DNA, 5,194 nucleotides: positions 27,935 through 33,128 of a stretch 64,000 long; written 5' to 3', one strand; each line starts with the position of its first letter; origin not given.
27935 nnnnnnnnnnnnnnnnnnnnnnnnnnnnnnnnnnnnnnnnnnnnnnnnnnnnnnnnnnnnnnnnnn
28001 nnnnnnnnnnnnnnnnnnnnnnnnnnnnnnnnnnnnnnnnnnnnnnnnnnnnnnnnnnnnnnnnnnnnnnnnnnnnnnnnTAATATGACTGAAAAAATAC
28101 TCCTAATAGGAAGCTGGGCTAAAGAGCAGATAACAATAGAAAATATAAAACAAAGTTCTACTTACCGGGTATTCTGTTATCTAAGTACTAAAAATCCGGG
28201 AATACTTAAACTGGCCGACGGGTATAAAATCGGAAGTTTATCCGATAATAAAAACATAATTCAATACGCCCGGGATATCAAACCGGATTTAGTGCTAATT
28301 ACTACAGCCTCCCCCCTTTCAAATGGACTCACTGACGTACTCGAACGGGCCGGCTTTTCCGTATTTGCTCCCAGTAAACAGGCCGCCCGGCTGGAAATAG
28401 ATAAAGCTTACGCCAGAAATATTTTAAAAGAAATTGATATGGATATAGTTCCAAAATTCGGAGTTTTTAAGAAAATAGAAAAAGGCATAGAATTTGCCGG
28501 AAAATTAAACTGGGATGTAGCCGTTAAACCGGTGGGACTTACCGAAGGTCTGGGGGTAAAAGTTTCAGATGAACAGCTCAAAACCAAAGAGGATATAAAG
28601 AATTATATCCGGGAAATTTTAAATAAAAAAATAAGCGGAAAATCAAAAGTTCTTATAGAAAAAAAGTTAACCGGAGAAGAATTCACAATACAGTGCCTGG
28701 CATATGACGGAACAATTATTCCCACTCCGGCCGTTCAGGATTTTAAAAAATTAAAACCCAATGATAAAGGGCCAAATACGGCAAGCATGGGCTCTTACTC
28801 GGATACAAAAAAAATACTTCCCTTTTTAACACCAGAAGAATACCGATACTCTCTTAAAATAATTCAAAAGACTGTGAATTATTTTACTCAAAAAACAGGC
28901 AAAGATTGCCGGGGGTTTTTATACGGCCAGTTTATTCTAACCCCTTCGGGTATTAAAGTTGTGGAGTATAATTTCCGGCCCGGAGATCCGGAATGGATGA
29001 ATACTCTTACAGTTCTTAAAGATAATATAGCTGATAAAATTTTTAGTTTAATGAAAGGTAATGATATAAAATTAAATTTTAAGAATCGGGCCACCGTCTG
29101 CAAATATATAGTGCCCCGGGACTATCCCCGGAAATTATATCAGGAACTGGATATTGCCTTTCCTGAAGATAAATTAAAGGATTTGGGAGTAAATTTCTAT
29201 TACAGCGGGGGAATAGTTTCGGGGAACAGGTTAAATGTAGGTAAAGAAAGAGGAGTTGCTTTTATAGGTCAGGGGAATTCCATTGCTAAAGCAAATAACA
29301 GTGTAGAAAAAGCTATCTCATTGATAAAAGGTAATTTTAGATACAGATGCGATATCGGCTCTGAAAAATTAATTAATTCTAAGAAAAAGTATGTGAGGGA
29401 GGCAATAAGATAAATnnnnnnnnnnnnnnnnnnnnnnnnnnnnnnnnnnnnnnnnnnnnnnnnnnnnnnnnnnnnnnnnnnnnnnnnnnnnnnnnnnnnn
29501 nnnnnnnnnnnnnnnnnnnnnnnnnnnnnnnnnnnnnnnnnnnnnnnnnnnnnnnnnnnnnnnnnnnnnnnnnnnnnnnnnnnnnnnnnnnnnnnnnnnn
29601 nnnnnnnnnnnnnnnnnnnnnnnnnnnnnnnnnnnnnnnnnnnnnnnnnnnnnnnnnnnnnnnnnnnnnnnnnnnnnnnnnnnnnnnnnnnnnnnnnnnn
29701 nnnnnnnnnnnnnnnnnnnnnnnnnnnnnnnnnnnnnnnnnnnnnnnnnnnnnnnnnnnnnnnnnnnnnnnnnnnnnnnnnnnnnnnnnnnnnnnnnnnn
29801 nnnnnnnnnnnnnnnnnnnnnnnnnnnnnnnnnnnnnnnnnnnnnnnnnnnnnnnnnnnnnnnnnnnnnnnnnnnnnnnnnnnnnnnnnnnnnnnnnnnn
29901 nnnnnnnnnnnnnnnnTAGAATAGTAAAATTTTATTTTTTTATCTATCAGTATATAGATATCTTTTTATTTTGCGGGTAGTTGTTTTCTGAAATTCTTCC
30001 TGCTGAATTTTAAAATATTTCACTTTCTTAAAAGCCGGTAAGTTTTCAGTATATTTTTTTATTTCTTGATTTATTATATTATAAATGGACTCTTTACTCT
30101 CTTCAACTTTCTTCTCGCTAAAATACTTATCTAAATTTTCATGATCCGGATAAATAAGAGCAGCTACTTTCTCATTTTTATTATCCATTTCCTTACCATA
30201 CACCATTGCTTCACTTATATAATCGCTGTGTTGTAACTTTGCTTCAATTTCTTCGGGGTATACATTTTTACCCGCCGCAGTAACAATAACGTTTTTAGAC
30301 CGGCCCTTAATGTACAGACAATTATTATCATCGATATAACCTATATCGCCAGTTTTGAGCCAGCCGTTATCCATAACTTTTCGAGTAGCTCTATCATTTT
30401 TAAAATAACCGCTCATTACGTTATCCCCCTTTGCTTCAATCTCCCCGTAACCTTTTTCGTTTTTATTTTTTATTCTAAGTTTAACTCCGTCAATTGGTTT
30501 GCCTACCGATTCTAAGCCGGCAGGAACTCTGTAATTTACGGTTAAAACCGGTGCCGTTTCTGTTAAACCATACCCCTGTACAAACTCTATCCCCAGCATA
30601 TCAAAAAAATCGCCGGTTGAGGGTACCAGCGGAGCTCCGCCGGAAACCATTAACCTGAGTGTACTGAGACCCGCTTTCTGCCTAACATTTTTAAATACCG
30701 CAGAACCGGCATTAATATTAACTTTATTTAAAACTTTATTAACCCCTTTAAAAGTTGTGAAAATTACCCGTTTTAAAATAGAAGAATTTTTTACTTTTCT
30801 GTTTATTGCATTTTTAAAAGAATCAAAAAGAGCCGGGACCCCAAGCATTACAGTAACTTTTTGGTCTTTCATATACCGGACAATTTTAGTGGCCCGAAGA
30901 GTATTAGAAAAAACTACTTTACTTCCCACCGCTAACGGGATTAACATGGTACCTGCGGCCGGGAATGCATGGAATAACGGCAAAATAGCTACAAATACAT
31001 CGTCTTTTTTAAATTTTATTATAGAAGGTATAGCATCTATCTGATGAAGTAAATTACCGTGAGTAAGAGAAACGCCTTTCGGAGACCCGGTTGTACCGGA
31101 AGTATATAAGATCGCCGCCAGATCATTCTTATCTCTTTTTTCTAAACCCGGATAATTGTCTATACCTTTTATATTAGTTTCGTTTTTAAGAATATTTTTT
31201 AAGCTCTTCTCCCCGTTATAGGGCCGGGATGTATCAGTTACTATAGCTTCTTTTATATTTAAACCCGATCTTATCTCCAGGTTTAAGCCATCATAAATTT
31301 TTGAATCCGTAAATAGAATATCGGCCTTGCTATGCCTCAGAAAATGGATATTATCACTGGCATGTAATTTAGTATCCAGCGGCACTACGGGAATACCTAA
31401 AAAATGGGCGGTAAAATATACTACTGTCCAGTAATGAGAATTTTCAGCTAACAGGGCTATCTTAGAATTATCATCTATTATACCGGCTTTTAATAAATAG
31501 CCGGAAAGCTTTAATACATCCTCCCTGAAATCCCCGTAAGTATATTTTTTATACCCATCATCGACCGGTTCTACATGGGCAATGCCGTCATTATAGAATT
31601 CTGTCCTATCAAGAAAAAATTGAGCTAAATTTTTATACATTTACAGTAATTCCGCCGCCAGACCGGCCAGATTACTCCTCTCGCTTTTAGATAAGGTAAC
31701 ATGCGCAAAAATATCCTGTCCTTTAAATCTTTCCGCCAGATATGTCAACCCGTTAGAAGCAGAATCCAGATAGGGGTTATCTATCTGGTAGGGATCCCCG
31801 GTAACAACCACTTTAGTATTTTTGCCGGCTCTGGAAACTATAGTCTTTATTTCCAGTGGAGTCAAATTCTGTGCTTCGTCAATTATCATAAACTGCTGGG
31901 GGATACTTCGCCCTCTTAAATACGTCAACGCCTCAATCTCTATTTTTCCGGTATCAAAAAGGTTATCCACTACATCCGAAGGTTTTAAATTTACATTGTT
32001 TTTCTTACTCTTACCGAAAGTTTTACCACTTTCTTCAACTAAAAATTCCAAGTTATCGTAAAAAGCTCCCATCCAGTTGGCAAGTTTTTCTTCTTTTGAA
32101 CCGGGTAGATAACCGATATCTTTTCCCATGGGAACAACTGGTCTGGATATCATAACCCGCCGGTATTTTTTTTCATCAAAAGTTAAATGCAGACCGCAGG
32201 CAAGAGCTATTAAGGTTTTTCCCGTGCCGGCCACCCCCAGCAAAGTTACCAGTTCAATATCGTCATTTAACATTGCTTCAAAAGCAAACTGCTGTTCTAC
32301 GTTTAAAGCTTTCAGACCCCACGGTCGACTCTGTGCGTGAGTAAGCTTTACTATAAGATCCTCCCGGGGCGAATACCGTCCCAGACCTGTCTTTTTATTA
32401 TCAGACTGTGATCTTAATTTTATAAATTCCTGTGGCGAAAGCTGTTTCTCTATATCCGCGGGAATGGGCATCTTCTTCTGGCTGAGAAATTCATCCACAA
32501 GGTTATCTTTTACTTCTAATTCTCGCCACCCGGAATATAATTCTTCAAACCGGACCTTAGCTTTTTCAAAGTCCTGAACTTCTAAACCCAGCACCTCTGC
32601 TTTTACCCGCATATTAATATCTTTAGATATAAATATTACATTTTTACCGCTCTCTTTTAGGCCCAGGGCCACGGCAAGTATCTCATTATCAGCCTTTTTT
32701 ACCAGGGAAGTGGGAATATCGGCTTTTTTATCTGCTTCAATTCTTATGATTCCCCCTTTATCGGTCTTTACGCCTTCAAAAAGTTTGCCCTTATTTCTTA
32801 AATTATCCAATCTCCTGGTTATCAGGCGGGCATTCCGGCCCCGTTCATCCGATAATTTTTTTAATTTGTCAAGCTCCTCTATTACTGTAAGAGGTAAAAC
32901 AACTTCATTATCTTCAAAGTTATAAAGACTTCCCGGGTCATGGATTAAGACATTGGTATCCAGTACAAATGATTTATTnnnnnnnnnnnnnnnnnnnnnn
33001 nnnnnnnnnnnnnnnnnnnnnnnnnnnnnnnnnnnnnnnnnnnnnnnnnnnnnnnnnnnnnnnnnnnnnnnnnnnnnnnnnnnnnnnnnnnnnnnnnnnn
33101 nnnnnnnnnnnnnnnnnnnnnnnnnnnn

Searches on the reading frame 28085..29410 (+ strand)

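Call 10: search_protein_families(library=pfam, proteins=[window:28085-29410:+], max_evalue=0.001)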
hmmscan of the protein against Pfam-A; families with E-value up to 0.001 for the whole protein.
window:28085-29410:+ (442 aa): 4 families
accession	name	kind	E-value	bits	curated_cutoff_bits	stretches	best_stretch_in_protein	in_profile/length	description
PF01071.24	GARS_A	-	1.3e-40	139.7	27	1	106-303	2-193/194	Phosphoribosylglycinamide synthetase, ATP-grasp (A) domain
PF02844.21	GARS_N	-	1.8e-16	61.1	29.5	1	4-104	2-100/100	Phosphoribosylglycinamide synthetase, N domain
PF02843.22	GARS_C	-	8.2e-07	29.7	34.8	1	337-426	1-91/92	Phosphoribosylglycinamide synthetase, C domain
PF02786.22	CPSase_L_D2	-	1.1e-05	25.5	19.8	1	106-197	1-91/211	Carbamoyl-phosphate synthase L chain, ATP binding domain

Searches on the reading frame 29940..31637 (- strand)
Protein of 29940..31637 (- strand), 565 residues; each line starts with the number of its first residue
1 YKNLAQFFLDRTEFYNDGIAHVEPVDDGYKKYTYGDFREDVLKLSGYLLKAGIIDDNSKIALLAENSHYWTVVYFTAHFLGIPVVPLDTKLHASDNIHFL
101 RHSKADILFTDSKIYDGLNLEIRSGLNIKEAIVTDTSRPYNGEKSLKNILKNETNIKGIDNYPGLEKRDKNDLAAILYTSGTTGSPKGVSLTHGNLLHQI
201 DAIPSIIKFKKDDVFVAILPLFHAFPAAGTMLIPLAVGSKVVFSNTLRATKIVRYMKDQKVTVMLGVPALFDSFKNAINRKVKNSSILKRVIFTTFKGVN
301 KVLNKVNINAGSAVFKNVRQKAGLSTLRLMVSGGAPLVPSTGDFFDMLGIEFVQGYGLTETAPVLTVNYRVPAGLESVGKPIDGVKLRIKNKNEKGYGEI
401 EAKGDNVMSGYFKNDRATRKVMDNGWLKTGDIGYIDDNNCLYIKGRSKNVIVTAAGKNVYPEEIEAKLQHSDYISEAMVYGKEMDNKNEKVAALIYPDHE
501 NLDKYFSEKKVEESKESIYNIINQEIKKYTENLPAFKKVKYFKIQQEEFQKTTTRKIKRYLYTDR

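Call 10: search_protein_families(library=pfam, proteins=[window:29940-31637:-], max_evalue=0.001)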
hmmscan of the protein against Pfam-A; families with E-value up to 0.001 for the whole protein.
window:29940-31637:- (565 aa): 3 families
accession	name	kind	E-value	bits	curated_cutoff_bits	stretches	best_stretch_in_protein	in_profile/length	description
PF00501.34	AMP-binding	-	9e-72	242.4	29.9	1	21-412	14-384/384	AMP-binding enzyme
PF23562.2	AMP-binding_C_3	-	1.4e-05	25.9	20.8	1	449-559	2-105/124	AMP-binding enzyme C-terminal domain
PF13193.12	AMP-binding_C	-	0.00017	22.9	24.5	1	463-556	1-76/76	AMP-binding enzyme C-terminal domain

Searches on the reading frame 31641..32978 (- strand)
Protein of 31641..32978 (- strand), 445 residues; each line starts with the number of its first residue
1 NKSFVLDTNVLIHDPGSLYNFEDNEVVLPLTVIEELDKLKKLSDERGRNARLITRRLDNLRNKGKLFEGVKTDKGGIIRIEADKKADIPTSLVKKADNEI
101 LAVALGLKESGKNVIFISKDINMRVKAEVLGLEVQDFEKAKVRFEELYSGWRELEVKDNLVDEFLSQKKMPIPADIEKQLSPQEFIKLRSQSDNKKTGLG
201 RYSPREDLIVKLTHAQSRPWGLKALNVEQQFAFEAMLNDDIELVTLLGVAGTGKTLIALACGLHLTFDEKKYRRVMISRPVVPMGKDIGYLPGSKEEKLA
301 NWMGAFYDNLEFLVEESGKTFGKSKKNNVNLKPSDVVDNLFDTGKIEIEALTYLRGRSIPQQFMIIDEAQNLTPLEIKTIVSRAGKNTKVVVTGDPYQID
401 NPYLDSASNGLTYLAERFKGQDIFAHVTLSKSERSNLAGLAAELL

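Call 10: search_protein_families(library=pfam, proteins=[window:31641-32978:-], max_evalue=0.001)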
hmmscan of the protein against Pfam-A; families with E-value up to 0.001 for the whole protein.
window:31641-32978:- (445 aa): 6 families
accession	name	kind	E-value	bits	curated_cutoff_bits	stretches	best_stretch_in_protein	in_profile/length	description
PF02562.22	PhoH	-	6.1e-47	160.2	27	1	223-432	3-189/205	PhoH-like protein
PF13638.12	PIN_4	-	1.3e-33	116.5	21.9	1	4-138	1-132/132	PIN domain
PF13604.12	AAA_30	-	2.2e-09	37.8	27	0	358-399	86-128/191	AAA domain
PF13245.12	AAA_19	-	5.1e-05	23.9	25.1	0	353-399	83-129/134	AAA domain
PF01443.25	Viral_helicase1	-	0.00013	22.3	21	0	354-402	51-100/228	Viral superfamily 1 RNA helicase core domain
PF13401.12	AAA_22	-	0.00077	20.2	27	0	354-398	79-125/130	AAA domain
